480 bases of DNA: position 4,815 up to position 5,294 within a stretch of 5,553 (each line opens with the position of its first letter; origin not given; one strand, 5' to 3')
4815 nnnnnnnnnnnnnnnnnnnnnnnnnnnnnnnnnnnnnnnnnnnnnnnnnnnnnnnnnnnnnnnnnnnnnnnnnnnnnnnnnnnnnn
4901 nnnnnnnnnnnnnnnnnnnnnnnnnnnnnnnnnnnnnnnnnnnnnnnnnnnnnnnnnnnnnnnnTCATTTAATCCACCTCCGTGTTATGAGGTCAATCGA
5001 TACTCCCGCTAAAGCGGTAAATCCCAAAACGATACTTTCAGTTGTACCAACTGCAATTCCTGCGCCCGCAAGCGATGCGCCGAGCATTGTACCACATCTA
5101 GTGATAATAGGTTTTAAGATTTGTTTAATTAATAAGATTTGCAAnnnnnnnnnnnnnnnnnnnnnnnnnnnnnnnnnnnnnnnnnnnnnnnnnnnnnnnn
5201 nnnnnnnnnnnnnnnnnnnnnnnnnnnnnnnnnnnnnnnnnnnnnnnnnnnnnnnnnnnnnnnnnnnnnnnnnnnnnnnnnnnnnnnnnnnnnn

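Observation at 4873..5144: Two unannotated, translationally coupled small membrane-protein ORFs at the head of the operon (candidate holin-like partners of the peptidase)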

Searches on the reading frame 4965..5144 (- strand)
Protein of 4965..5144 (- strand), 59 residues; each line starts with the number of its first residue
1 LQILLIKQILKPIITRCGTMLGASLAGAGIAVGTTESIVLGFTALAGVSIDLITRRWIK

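Call 4: search_protein_families(library=phrogs, proteins=[window:4965-5144:-], max_evalue=1)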
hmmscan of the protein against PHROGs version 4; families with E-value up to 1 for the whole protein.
window:4965-5144:- (59 aa): 0 families

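Call 5: search_protein_families(library=pfam, proteins=[window:4965-5144:-], max_evalue=1)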
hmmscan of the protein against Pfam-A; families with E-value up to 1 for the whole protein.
window:4965-5144:- (59 aa): 0 families

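Call 15: find_homologous_proteins(query=window:4965-5144:-, max_evalue=10)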
Query window:4965-5144:- (59 aa): 6 proteins with E <= 10 among 6 candidates.
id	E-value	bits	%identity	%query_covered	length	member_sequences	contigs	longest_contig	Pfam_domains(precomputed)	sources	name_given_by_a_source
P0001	1.0e-27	111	100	81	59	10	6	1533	-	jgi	-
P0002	5.3e-25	103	92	100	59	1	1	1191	-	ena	-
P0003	7.9e-23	96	84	98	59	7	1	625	-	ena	-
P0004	1.3e-18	83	69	100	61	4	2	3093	-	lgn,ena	-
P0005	4.0e-15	72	100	68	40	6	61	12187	-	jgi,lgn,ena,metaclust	jgi:hypothetical protein|metaclust:\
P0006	5.9e-14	68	71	81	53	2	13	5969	-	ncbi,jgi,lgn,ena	-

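Call 26: find_encoding_contigs(protein=P0004, flank=3000, max_places=4)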
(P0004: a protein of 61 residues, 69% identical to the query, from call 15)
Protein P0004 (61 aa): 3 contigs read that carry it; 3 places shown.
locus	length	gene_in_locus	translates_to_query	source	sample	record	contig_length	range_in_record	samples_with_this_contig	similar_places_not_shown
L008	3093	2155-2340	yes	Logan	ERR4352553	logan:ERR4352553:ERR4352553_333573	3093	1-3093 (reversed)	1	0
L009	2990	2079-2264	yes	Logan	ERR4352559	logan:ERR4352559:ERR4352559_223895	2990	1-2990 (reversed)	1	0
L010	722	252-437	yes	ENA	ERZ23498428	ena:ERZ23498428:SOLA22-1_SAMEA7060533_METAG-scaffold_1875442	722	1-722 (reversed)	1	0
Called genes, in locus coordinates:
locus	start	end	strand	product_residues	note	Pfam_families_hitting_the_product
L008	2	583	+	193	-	?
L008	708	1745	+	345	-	PF23343:REP_ORF2-G2P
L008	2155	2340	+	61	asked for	-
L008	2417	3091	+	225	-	?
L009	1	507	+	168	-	?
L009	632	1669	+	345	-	PF23343:REP_ORF2-G2P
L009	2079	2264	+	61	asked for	-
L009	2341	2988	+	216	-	?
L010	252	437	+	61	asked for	-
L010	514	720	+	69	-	?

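Call 27: find_encoding_contigs(protein=P0006, flank=3000, max_places=4)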
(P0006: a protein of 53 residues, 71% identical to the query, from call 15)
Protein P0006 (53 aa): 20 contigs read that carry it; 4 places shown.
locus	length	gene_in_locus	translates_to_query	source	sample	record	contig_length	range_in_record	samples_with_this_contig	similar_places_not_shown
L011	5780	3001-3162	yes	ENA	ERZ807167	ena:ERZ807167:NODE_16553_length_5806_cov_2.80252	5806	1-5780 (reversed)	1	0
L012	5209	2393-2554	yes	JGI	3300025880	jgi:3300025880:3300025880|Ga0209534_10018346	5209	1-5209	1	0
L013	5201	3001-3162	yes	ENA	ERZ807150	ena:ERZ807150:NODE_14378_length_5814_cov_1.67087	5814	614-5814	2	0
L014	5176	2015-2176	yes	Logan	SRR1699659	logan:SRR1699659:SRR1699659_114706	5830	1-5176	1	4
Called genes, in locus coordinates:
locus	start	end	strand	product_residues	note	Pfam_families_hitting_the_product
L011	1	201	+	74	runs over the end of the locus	?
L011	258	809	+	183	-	-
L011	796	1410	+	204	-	PF13539:Peptidase_M15_4 (weak)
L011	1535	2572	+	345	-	PF23343:REP_ORF2-G2P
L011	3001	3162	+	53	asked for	-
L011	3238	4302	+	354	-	-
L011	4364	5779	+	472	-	?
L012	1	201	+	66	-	?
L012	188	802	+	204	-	PF13539:Peptidase_M15_4 (weak)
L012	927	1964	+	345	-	PF23343:REP_ORF2-G2P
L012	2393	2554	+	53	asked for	-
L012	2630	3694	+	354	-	-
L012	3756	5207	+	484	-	?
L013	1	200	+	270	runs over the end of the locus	?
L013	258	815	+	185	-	-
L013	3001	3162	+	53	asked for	-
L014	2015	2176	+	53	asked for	-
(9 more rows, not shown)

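Call 28: find_encoding_contigs(protein=P0003, flank=3000, max_places=3)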
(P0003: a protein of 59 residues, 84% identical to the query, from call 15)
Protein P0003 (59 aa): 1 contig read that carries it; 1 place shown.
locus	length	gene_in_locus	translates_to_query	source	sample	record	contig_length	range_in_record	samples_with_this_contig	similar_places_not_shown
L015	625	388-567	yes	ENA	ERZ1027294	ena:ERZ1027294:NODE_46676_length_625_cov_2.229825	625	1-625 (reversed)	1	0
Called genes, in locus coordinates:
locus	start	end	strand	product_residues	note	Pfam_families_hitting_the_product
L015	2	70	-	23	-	?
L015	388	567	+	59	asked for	-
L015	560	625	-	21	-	?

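Call 29: find_encoding_contigs(protein=P0002, flank=3000, max_places=3)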
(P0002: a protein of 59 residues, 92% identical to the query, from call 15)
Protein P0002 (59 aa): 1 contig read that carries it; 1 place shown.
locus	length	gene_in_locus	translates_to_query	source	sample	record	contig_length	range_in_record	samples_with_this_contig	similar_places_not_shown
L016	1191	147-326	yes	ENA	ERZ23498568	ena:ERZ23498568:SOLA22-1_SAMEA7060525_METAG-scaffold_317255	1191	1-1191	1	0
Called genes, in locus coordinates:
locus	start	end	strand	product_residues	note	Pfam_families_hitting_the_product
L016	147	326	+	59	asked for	-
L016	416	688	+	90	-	-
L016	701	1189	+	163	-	?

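Call 49: find_homologous_proteins(query=A2, max_evalue=1)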
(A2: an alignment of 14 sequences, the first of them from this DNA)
Query A2 (14 sequences) (59 aa, profile of the alignment): 172 proteins with E <= 1 among 2836 candidates; the best 120 are listed.
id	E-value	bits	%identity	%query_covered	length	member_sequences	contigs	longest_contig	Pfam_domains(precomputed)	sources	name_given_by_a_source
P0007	7.1e-26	108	52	53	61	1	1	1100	-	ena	-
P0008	1.1e-25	107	48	53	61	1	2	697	-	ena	-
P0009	1.1e-25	107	48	53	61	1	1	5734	-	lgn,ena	-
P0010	1.2e-25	107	52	53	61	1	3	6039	-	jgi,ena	-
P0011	1.3e-25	107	52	53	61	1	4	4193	-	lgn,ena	-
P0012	1.8e-25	106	48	53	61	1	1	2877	-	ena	-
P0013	2.1e-25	106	48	53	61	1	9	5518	-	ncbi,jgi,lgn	jgi:hypothetical protein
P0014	2.2e-25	106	52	53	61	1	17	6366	-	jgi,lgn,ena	jgi:hypothetical protein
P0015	2.5e-25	106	52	53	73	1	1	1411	-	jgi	-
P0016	2.6e-25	106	52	53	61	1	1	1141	-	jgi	-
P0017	3.4e-25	105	48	53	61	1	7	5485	-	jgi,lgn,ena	-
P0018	6.2e-25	105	52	53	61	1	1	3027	-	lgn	-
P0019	6.6e-25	104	52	53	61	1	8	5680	-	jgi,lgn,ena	-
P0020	6.9e-25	104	52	53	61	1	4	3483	-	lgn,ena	-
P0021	7.1e-25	104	48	53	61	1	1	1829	-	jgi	jgi:hypothetical protein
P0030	6.7e-24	101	61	53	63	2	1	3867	-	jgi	jgi:hypothetical protein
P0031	1.2e-23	100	42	90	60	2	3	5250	-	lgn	-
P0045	3.4e-23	99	52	39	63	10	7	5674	-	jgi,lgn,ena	jgi:hypothetical protein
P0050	3.8e-23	99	48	53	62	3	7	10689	-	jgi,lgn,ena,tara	jgi:hypothetical protein|tara:strand:- start:2150 stop:2338 length:189 start_codon:yes stop_codon:ye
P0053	5.6e-23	98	33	86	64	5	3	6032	-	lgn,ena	-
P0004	8.2e-23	98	69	100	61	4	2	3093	-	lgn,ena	-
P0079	1.1e-22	97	38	90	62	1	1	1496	-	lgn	-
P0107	3.0e-22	96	52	53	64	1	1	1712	-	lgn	-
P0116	4.4e-22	95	52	42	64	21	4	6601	-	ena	-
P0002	5.1e-22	95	92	100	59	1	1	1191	-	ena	-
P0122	5.9e-22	95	57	47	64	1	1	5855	-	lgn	-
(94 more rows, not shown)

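Call 61: search_protein_representatives(alignment_id=A3)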
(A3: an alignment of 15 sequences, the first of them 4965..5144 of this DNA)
Query: 15 sequences, 62 profile positions. Proteins with E-value up to 0.001 (for the whole library): 421; up to 1e-10: 66; up to 1e-30: 0. The best 150 are listed.
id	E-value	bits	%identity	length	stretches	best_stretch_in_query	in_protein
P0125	1.9e-24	101.3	-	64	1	1-61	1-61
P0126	4.1e-22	93.8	-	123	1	1-61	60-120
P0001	1.1e-21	92.5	-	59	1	2-59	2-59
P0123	2.0e-20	88.4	-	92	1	2-61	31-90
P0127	3.7e-18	81.1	-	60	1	1-59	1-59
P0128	1.6e-17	79.1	-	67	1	1-61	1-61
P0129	4.5e-17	77.7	-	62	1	1-59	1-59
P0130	2.7e-15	71.9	-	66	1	2-60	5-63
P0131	4.0e-15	71.4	-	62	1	1-61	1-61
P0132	1.5e-14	69.6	-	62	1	1-61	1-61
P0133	1.5e-14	69.6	-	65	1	1-61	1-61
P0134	1.9e-14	69.3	-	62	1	1-61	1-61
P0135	2.4e-14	68.9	-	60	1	1-59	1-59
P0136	4.4e-14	68.1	-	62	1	1-61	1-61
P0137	5.1e-14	67.9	-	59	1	1-60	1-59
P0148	7.4e-13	64.2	-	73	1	5-60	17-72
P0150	1.1e-12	63.6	-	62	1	1-61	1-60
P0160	6.1e-12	61.2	-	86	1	4-59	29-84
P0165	1.2e-11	60.2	-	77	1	1-61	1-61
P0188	1.0e-10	57.3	-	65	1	2-61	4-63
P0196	1.8e-10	56.5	-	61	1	1-57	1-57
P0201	2.9e-10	55.9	-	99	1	1-60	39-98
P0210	8.1e-10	54.4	-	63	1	1-60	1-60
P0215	1.4e-09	53.6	-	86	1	3-59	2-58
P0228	3.0e-09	52.6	-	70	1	1-61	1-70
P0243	7.9e-09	51.3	-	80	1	5-56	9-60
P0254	1.2e-08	50.7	-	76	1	1-61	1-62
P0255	1.2e-08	50.6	-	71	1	1-59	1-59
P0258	1.7e-08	50.2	-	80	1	1-61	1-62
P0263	2.1e-08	49.9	-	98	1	1-59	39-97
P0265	2.4e-08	49.7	-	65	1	3-59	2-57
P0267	2.5e-08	49.6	-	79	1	1-58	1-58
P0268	2.6e-08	49.6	-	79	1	1-59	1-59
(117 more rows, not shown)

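Call 63: list_cluster_members(proteins=[P0215, P0243, P0254, P0258, P0267, P0268, P0165, P0201, P0263, P0228])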
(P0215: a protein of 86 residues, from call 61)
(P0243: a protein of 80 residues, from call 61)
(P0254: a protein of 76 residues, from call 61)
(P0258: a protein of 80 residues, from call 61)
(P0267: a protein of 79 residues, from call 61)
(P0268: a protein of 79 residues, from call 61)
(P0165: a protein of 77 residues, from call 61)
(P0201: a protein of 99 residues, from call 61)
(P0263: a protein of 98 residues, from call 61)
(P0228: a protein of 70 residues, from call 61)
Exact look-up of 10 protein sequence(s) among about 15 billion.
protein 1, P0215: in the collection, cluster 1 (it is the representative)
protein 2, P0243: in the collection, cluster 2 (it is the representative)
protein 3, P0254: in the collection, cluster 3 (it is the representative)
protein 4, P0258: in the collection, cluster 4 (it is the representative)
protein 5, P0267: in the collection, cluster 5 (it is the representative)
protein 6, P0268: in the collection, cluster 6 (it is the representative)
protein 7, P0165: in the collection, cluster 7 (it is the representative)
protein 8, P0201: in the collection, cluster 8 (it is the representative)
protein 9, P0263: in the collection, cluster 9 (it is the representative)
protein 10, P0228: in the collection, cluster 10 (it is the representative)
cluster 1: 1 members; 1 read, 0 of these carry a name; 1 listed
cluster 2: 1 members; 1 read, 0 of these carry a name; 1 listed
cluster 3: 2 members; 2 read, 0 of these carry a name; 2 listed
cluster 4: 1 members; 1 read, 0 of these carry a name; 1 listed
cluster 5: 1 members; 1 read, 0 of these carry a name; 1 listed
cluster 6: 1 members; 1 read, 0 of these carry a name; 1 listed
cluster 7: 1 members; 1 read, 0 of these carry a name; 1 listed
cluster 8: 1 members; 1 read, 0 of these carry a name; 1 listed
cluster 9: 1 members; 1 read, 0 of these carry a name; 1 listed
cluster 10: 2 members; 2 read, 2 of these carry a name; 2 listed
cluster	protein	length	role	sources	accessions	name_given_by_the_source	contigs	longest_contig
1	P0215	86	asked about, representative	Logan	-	-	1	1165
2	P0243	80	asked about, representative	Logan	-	-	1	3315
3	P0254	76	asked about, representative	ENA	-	-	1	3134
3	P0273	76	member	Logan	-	-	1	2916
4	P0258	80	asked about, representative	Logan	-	-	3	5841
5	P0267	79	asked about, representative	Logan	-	-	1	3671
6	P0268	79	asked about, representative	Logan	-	-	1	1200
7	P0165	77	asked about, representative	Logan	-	-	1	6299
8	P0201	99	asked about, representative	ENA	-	-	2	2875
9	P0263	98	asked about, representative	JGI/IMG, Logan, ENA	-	-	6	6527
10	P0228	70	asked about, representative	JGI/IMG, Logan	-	hypothetical protein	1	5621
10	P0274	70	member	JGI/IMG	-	hypothetical protein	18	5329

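Call 64: find_encoding_contigs(protein=P0258, flank=6000, max_places=1)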
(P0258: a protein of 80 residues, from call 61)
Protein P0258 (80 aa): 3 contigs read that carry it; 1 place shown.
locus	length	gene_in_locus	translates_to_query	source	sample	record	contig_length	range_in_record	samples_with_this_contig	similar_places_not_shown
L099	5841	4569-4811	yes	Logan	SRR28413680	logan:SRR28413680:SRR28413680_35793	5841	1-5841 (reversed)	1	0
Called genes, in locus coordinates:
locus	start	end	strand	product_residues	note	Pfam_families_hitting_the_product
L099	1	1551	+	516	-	?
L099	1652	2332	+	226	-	-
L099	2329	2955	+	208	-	-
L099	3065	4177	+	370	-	PF23343:REP_ORF2-G2P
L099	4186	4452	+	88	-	-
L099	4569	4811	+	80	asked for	-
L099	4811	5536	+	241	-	-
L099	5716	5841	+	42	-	?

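Call 65: find_encoding_contigs(protein=P0165, flank=6000, max_places=1)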
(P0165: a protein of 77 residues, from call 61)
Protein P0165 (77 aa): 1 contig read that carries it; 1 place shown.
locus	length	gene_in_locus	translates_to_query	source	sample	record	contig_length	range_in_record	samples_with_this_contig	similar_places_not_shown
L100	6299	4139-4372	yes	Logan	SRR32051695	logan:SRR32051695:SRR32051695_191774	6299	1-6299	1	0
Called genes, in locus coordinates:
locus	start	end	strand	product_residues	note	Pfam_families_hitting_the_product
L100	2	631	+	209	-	?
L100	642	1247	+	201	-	-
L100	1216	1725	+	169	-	PF13539:Peptidase_M15_4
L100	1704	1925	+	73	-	-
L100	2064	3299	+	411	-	PF23343:REP_ORF2-G2P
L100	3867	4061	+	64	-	-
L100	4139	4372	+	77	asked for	-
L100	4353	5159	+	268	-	-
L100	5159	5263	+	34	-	-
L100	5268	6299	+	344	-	?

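Call 66: find_encoding_contigs(protein=P0263, flank=6000, max_places=1)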
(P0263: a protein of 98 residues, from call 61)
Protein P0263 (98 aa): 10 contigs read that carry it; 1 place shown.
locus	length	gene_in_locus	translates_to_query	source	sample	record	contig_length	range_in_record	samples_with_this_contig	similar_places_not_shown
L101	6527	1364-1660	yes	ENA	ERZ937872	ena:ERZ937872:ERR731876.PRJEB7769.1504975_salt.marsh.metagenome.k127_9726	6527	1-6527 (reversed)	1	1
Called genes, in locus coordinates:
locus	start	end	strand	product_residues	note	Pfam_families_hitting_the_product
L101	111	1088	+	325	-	PF23343:REP_ORF2-G2P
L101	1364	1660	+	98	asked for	-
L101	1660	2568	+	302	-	-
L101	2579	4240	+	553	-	-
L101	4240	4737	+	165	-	-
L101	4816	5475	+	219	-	-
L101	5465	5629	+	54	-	-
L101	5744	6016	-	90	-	-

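Call 67: find_encoding_contigs(protein=P0228, flank=6000, max_places=1)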
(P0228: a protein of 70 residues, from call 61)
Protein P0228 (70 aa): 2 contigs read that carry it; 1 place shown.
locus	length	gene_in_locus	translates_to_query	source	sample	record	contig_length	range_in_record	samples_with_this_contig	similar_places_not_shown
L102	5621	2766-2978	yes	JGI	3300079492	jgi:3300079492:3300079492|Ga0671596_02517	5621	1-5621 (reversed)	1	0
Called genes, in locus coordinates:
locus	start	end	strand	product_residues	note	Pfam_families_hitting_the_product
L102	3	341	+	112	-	?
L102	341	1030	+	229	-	PF13539:Peptidase_M15_4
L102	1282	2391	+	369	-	PF23343:REP_ORF2-G2P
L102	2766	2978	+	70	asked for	-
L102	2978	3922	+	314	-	-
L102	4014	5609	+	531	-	-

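Call 68: search_protein_families(library=pfam, proteins=[L099:2329-2955:+, L099:1652-2332:+, L099:4186-4452:+, L099:4811-5536:+, L101:4816-5475:+, L101:4240-4737:+, L101:1660-2568:+, L101:5465-5629:+, L100:3867-4061:+, L100:1704-1925:+], max_evalue=0.1)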
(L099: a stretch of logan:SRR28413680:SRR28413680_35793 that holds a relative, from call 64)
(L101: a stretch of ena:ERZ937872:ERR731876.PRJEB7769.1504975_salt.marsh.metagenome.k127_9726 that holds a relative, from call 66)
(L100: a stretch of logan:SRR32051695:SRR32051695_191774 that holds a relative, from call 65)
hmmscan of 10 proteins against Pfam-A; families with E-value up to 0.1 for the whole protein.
L099:2329-2955:+ (208 aa): 2 families
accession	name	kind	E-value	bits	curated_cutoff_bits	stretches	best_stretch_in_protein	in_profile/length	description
PF02557.22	VanY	-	0.076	13.2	25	0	84-140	14-80/132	D-alanyl-D-alanine carboxypeptidase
PF13539.11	Peptidase_M15_4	-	0.079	14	25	0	123-171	6-58/70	D-alanyl-D-alanine carboxypeptidase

L099:1652-2332:+ (226 aa): 0 families

L099:4186-4452:+ (88 aa): 0 families

L099:4811-5536:+ (241 aa): 0 families

L101:4816-5475:+ (219 aa): 2 families
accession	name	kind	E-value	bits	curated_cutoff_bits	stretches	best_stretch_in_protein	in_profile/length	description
PF13539.11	Peptidase_M15_4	-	0.00046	21.2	25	1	133-190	8-69/70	D-alanyl-D-alanine carboxypeptidase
PF08444.16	Gly_acyl_tr_C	-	0.067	13.9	27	0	87-135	36-84/89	Aralkyl acyl-CoA:amino acid N-acyltransferase, C-terminal region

L101:4240-4737:+ (165 aa): 1 family
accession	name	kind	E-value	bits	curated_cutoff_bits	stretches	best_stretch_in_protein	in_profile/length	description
PF05887.16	Trypan_PARP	-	0.00076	19.9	100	1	124-160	50-93/134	Procyclic acidic repetitive protein (PARP)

L101:1660-2568:+ (302 aa): 1 family
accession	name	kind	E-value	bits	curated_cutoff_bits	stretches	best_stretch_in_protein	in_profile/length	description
PF20721.2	C19orf12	-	0.002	18.4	30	1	2-30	46-74/163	C19orf12-like protein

L101:5465-5629:+ (54 aa): 0 families

L100:3867-4061:+ (64 aa): 0 families

L100:1704-1925:+ (73 aa): 0 families

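Call 94: search_protein_families(library=phrogs, alignment_id=A5, max_evalue=1)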
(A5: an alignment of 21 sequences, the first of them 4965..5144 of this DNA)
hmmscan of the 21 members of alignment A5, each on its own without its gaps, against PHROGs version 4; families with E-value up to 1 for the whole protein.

A. member 1, window:4965-5144:- (59 aa): 0 families

B. families by the number of members that match (of 21 scanned): 9 families
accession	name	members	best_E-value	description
phrog_565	-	3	0.013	holin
phrog_981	-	2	0.072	minor tail protein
phrog_26380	-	2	0.083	-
phrog_24584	-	2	0.13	-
phrog_6569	-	2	0.22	-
phrog_37382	-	1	0.097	-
phrog_725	-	1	0.16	CII-like regulator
phrog_33315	-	1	0.17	-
phrog_30738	-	1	0.97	-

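Call 95: search_protein_families(library=pfam, alignment_id=A5, max_evalue=1)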
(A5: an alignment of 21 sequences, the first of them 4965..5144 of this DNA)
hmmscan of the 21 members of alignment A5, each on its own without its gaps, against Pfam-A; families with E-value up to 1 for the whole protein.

A. member 1, window:4965-5144:- (59 aa): 0 families

B. families by the number of members that match (of 21 scanned): 2 families
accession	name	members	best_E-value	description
PF23987.1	Phage_holin_10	11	0.00074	Bacteriophage holin Pam3 gp28 family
PF20730.2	YetF_N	2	0.012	YetF N-terminal transmembrane domain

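Call 97: search_protein_families(library=pfam, proteins=[P0007, P0030, P0050, P0079, P0107, P0116, P0122, P0053, P0045, P0031], max_evalue=1)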
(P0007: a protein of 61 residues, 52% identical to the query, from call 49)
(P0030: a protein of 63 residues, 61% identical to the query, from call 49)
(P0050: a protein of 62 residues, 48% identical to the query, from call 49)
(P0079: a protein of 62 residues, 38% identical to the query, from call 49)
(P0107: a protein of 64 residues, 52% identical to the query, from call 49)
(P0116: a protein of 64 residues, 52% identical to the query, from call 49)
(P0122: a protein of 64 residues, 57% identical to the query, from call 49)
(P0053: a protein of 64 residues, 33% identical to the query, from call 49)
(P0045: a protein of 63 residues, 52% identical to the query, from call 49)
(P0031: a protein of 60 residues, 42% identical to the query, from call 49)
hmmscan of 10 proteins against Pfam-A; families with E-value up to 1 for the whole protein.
P0007 (61 aa): 1 family
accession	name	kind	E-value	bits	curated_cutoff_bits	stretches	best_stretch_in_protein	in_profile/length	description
PF23987.1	Phage_holin_10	-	0.0029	18.1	27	1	12-59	6-50/52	Bacteriophage holin Pam3 gp28 family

P0030 (63 aa): 1 family
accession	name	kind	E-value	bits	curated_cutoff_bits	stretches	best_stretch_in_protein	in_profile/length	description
PF23987.1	Phage_holin_10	-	0.083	13.4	27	1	13-57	7-48/52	Bacteriophage holin Pam3 gp28 family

P0050 (62 aa): 0 families

P0079 (62 aa): 1 family
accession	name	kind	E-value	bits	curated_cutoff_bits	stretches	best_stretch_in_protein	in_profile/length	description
PF23987.1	Phage_holin_10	-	0.023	15.2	27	1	13-49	7-40/52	Bacteriophage holin Pam3 gp28 family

P0107 (64 aa): 1 family
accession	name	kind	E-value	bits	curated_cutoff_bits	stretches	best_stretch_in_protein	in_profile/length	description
PF23987.1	Phage_holin_10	-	0.00074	19.9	27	1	12-59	6-50/52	Bacteriophage holin Pam3 gp28 family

P0116 (64 aa): 1 family
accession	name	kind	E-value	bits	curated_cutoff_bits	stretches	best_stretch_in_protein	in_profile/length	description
PF23987.1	Phage_holin_10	-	0.0069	16.8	27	1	13-59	7-50/52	Bacteriophage holin Pam3 gp28 family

P0122 (64 aa): 1 family
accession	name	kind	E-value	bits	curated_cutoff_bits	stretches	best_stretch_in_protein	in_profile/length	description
PF23987.1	Phage_holin_10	-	0.00098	19.5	27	1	12-59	6-50/52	Bacteriophage holin Pam3 gp28 family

P0053 (64 aa): 1 family
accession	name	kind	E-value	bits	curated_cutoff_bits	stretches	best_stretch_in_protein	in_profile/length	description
PF23987.1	Phage_holin_10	-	0.15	12.5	27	1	19-49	13-41/52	Bacteriophage holin Pam3 gp28 family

P0045 (63 aa): 1 family
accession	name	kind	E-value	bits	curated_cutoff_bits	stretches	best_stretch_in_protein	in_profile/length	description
PF20730.2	YetF_N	-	0.012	15.9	26.5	1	17-50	36-68/76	YetF N-terminal transmembrane domain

P0031 (60 aa): 0 families

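Call 99: search_dna_similar(query=P0107, collection=phages, mode=protein, max_evalue=10, max_rows=60)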
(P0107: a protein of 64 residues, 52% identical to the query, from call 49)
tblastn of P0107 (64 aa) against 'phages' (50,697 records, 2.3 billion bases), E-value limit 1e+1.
Records with a match: 7; places in all: 7; records where one place covers at least 80% of the query: 0.
Best place of each record, by identity: 80-90% 4; <60% 3.
By first word of the organism name: Roseobacter 5; Tortoise 2.
By host as written in the record: Roseobacter sp. FZCC0023 4; Gopherus morafkai 2; Roseobacter sp. FZCC0040 1.
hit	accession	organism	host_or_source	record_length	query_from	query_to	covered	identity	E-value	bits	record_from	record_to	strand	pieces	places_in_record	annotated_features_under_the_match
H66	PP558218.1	Roseobacter phage CRPss-155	Roseobacter sp. FZCC0023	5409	1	40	63%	80.0%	2e-13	67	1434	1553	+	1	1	hypothetical protein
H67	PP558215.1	Roseobacter phage CRPss-152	Roseobacter sp. FZCC0023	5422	1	40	63%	80.0%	2e-13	67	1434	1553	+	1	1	hypothetical protein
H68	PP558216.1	Roseobacter phage CRPss-153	Roseobacter sp. FZCC0023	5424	1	40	63%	80.0%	2e-13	67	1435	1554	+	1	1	hypothetical protein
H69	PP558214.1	Roseobacter phage CRPss-151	Roseobacter sp. FZCC0023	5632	1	40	63%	80.0%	2e-13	67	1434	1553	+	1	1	hypothetical protein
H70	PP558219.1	Roseobacter phage CRPss-251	Roseobacter sp. FZCC0040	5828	1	39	61%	43.6%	3e-4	42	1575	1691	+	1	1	hypothetical protein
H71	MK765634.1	Tortoise microvirus 81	Gopherus morafkai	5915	5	31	42%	51.9%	1e-1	34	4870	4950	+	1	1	hypothetical protein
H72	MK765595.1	Tortoise microvirus 43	Gopherus morafkai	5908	3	35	52%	39.4%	7e+0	29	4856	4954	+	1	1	none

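Call 101: predict_structure(alignment_id=A5)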
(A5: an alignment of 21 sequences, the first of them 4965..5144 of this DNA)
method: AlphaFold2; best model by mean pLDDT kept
length: 59 residues; sequences in the alignment: 21
mean_pLDDT: 76.7   pTM: 0.50
mean pLDDT of the five models: 76.7, 71.5, 65.2, 62.6, 59.7
residues with pLDDT >= 90: 0; 70-90: 49; 50-70: 10; < 50: 0
segments of 3 or more residues with pLDDT < 50: none
pLDDT, mean of each block of 10 residues (from residue 1): 68 79 79 81 83 69
secondary structure, 60 per line:
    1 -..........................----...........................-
elements in order: H2-27 H32-58
